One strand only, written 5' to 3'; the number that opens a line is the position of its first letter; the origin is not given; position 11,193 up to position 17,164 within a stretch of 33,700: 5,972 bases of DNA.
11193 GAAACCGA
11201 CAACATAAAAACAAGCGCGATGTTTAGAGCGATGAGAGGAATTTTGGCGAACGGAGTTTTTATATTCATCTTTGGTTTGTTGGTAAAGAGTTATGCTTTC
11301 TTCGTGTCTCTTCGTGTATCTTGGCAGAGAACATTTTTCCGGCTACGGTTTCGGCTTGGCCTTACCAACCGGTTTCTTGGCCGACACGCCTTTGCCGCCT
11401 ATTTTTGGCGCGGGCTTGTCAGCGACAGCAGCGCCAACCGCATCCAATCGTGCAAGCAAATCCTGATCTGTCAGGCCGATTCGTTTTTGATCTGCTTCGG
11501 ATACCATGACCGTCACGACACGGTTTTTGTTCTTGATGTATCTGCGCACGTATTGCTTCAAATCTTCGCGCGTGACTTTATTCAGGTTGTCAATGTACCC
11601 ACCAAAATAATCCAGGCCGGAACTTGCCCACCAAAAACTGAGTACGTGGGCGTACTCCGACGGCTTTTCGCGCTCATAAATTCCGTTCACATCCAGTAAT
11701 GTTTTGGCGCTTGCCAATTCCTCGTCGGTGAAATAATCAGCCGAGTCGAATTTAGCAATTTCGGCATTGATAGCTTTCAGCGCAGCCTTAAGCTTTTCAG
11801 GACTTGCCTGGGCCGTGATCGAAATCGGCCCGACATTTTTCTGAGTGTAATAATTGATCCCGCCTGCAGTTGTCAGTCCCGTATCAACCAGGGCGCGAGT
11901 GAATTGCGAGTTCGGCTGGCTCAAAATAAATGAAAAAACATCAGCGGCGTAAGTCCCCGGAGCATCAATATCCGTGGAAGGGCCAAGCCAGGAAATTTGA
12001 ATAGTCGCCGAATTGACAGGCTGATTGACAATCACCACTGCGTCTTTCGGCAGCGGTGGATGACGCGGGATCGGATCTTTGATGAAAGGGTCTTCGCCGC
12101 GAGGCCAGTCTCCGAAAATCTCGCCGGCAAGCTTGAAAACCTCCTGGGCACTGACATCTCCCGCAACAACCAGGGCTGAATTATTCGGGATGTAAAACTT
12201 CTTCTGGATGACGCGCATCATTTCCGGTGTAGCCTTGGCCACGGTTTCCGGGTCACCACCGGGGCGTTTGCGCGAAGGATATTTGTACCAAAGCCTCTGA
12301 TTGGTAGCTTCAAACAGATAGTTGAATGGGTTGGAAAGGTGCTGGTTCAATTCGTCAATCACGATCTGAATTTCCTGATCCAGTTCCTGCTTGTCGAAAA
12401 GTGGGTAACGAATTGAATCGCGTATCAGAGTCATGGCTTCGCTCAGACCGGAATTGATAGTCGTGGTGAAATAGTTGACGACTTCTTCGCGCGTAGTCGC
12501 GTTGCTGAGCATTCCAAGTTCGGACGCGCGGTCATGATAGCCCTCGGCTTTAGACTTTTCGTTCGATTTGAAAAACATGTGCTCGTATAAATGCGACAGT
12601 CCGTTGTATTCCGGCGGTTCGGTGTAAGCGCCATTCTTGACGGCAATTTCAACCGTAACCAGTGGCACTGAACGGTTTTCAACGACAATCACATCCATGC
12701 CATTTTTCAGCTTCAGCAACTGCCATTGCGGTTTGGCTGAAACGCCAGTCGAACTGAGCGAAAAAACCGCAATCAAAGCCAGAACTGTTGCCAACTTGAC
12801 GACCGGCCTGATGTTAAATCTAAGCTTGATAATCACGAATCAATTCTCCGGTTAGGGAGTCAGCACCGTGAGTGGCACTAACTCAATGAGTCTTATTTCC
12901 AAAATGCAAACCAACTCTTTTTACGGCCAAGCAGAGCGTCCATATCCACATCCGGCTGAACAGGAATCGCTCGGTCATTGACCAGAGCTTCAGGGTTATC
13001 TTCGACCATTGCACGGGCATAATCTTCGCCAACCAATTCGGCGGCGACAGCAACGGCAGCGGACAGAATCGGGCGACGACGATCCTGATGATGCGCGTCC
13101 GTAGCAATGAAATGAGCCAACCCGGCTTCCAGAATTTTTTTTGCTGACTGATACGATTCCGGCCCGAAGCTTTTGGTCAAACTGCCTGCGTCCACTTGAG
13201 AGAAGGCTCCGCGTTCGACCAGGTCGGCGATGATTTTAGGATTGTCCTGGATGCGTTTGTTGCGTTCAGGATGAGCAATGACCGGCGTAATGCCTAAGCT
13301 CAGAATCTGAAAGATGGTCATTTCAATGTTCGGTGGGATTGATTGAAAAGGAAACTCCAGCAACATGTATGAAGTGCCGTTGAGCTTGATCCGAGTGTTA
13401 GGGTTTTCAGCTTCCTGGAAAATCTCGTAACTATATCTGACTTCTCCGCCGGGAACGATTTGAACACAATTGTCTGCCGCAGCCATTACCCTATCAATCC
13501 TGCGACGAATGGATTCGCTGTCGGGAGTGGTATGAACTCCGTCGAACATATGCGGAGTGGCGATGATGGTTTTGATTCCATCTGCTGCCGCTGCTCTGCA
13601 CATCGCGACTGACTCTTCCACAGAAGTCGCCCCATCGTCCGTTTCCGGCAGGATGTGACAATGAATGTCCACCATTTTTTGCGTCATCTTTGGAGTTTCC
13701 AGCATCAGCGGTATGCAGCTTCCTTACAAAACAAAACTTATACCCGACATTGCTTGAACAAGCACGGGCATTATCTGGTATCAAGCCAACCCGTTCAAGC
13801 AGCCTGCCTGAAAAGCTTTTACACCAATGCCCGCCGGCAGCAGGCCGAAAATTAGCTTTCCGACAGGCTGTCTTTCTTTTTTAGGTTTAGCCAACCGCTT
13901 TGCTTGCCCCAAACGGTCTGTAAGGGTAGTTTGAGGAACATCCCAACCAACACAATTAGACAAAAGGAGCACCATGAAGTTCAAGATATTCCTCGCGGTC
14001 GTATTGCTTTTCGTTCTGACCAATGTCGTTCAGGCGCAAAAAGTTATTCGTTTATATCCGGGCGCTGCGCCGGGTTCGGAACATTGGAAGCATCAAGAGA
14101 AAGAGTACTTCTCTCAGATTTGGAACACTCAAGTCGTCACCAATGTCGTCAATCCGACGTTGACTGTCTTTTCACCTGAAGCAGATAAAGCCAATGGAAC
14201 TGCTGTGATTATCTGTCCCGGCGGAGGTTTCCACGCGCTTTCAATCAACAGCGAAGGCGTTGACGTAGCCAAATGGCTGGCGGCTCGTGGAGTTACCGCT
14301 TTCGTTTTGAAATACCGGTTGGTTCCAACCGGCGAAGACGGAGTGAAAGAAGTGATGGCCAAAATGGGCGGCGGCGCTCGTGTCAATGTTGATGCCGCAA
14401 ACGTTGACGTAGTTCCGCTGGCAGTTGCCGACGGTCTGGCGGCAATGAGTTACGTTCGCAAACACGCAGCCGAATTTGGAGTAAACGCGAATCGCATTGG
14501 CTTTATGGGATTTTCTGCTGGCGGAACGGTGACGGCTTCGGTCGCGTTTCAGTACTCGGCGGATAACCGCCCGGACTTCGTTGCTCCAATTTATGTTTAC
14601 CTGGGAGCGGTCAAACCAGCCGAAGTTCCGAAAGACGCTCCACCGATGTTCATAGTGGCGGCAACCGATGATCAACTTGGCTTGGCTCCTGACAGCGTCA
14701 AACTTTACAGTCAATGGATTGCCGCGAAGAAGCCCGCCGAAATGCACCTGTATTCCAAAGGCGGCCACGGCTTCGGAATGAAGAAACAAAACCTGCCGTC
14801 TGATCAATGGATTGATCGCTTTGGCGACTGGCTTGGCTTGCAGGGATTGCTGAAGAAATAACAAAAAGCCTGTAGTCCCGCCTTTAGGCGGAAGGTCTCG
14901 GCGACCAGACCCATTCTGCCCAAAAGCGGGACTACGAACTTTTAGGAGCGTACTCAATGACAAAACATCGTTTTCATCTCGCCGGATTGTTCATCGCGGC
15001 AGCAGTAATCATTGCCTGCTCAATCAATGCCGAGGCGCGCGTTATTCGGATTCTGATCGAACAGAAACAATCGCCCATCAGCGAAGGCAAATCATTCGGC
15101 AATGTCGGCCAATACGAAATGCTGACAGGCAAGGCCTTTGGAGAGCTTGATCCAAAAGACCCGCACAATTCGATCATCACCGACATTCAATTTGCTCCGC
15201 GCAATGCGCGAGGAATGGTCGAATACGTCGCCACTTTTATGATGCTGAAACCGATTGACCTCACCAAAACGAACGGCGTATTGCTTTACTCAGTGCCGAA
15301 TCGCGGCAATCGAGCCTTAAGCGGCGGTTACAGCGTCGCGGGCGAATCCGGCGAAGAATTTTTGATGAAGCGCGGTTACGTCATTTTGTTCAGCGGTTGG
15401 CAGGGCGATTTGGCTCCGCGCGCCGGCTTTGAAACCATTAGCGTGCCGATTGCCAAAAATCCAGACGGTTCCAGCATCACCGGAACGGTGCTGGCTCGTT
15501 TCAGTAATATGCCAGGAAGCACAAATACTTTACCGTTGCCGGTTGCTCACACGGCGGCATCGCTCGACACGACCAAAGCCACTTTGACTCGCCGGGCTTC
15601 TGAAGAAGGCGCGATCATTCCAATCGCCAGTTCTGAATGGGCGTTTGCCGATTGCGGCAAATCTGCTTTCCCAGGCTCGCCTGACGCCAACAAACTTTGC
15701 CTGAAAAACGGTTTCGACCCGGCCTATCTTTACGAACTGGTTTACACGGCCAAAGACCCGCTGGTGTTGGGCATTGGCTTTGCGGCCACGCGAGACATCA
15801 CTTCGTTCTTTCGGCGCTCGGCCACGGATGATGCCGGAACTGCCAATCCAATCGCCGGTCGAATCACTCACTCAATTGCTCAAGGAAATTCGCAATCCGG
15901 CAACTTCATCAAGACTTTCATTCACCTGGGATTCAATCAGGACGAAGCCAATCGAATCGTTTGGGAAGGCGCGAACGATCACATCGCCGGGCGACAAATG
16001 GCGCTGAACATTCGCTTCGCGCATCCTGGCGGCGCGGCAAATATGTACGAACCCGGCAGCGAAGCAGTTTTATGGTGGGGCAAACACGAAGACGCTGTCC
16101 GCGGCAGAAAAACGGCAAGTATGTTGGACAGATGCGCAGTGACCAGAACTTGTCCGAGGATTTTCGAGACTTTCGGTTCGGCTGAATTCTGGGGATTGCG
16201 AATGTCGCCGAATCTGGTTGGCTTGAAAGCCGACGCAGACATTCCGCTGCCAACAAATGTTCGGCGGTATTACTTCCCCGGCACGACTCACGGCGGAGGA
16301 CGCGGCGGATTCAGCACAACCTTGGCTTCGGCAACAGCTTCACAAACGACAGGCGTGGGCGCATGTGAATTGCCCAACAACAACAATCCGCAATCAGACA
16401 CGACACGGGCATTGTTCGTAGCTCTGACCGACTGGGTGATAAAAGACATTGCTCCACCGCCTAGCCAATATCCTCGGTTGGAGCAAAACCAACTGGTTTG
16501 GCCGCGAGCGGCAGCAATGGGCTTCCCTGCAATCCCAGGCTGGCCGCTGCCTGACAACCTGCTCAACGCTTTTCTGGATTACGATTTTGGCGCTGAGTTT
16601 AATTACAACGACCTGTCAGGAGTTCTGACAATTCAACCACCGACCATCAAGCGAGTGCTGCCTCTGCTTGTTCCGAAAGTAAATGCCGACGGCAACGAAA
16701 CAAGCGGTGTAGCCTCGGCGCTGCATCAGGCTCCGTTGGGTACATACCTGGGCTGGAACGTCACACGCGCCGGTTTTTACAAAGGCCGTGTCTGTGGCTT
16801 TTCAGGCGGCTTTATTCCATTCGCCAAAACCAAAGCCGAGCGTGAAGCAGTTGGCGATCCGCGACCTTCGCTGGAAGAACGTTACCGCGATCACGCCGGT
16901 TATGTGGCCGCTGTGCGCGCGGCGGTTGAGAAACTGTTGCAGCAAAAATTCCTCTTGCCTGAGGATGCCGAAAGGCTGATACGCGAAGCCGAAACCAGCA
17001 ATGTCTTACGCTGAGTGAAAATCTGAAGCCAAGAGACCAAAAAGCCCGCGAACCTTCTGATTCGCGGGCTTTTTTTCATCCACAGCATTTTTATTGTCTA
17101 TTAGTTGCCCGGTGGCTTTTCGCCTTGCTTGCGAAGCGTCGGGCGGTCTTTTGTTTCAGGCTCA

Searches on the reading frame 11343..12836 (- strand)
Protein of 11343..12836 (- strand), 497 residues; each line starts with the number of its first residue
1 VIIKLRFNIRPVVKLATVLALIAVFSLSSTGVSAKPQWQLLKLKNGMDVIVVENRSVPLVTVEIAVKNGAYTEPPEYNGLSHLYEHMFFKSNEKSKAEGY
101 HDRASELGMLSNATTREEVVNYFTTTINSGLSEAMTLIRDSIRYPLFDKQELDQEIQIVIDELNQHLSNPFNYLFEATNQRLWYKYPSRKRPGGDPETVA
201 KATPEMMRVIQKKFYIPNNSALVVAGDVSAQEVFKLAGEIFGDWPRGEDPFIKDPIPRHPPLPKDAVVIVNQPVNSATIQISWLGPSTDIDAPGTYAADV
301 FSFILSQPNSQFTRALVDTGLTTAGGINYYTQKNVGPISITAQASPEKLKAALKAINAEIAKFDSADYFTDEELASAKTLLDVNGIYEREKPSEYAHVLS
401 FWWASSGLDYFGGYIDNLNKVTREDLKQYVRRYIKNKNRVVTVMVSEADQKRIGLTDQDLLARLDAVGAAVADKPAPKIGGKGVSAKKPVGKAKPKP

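Call 7: search_protein_families(library=pfam, proteins=[window:11343-12836:-], max_evalue=0.001)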
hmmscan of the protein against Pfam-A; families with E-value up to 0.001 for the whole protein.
window:11343-12836:- (497 aa): 2 families
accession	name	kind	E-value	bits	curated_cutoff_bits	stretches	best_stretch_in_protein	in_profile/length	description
PF05193.26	Peptidase_M16_C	-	3.1e-28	99.3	23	1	202-380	2-180/181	Peptidase M16 inactive domain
PF00675.25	Peptidase_M16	-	4.6e-23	82.2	22.3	1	50-180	3-137/149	Insulinase (Peptidase family M16)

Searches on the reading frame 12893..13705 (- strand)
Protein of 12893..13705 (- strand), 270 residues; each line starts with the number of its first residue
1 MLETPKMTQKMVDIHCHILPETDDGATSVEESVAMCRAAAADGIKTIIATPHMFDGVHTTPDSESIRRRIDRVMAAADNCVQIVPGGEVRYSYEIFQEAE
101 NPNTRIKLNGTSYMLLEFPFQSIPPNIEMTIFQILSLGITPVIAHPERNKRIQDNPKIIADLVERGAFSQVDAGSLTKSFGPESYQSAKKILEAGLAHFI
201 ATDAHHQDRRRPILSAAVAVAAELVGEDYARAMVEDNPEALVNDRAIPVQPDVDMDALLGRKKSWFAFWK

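Call 7: search_protein_families(library=pfam, proteins=[window:12893-13705:-], max_evalue=0.001)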
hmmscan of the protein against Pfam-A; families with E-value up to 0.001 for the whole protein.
window:12893-13705:- (270 aa): 1 family
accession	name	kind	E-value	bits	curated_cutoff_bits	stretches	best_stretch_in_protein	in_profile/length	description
PF19567.5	CpsB_CapC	-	4.4e-56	190.4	27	1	11-242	1-233/234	Capsular polysaccharide synthesis, CpsB/CapC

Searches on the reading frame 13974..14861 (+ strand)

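Call 7: search_protein_families(library=pfam, proteins=[window:13974-14861:+], max_evalue=0.001)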
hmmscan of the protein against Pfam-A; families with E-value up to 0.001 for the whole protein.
window:13974-14861:+ (295 aa): 5 families
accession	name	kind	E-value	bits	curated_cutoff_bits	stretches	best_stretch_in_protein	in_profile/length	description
PF07859.19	Abhydrolase_3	-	6.6e-15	55.9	25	1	147-209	45-107/210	alpha/beta hydrolase fold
PF20434.5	BD-FAE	-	2.7e-12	47.1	26.8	1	137-193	53-109/215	BD-FAE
PF00326.27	Peptidase_S9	-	6.8e-09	36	22.6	1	207-274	129-196/213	Prolyl oligopeptidase family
PF01738.24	DLH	-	7.6e-09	35.9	21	1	161-273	84-194/217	Dienelactone hydrolase family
PF00135.34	COesterase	-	1.5e-06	27.9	27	1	151-192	161-202/515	Carboxylesterase family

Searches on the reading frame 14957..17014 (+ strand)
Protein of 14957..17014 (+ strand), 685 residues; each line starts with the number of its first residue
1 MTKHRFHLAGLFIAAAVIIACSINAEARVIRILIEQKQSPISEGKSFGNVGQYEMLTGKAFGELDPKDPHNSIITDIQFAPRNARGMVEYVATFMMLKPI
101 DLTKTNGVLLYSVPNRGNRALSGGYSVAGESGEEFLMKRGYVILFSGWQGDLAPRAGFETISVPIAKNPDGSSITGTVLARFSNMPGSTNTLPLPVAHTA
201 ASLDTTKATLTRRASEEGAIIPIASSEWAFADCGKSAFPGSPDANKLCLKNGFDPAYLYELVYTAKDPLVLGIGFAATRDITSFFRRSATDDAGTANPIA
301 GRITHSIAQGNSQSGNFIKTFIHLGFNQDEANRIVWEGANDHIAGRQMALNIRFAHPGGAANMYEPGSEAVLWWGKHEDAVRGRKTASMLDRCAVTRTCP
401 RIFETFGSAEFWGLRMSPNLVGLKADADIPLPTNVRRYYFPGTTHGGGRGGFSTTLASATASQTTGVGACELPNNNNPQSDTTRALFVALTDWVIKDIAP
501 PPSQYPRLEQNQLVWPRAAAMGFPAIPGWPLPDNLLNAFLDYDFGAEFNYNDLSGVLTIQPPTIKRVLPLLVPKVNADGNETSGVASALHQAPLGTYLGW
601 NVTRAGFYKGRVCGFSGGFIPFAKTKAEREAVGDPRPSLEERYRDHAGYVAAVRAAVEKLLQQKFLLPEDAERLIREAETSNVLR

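Call 7: search_protein_families(library=pfam, proteins=[window:14957-17014:+], max_evalue=0.001)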
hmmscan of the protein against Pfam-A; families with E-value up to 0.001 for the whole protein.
window:14957-17014:+ (685 aa): 1 family
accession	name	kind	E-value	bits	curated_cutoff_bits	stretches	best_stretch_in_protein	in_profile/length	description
PF20091.5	Abhydrolase_10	-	2.5e-40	139.1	23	1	252-676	128-429/429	Alpha/beta hydrolase domain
